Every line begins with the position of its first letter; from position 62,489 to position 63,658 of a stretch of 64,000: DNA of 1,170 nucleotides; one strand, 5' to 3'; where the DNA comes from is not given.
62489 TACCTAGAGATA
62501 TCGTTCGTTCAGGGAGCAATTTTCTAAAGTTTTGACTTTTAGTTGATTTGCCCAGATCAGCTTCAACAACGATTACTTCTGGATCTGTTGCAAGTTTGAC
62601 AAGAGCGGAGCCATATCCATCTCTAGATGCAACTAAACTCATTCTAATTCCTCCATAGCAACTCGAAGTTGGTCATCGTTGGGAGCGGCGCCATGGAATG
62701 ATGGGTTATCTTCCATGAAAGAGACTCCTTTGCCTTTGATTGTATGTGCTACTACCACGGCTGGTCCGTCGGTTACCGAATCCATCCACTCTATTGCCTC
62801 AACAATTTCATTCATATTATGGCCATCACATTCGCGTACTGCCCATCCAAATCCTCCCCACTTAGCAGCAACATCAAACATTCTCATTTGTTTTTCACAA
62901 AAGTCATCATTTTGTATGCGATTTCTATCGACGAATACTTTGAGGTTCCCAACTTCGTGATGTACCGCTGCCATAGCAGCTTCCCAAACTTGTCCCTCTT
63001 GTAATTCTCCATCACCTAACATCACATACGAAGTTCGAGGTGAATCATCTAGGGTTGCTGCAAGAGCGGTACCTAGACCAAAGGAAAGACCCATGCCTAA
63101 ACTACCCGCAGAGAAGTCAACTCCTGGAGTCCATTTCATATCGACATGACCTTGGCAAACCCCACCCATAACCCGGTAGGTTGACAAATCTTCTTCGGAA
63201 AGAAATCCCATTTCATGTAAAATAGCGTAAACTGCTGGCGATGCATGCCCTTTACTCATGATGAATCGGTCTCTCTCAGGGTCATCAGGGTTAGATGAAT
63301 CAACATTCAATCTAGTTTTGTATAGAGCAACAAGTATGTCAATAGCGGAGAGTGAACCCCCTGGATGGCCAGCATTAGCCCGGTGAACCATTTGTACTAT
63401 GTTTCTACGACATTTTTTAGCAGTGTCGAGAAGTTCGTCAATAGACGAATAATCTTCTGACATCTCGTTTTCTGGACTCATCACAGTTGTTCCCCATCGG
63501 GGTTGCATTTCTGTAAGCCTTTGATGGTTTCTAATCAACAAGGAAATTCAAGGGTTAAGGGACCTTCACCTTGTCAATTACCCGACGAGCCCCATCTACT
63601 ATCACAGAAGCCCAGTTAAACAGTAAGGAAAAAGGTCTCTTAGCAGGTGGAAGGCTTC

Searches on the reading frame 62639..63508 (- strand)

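Call 54: search_protein_families(library=pfam, proteins=[window:62639-63508:-], max_evalue=0.00001)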
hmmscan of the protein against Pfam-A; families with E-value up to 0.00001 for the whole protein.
window:62639-63508:- (289 aa): 2 families
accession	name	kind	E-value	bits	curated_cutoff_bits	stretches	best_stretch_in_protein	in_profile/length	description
PF00456.26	Transketolase_N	-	2.4e-48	165.3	22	1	31-284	7-271/334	Transketolase, thiamine diphosphate binding domain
PF13292.11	DXP_synthase_N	-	3.4e-11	43.4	21.2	1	23-196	15-171/274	1-deoxy-D-xylulose-5-phosphate synthase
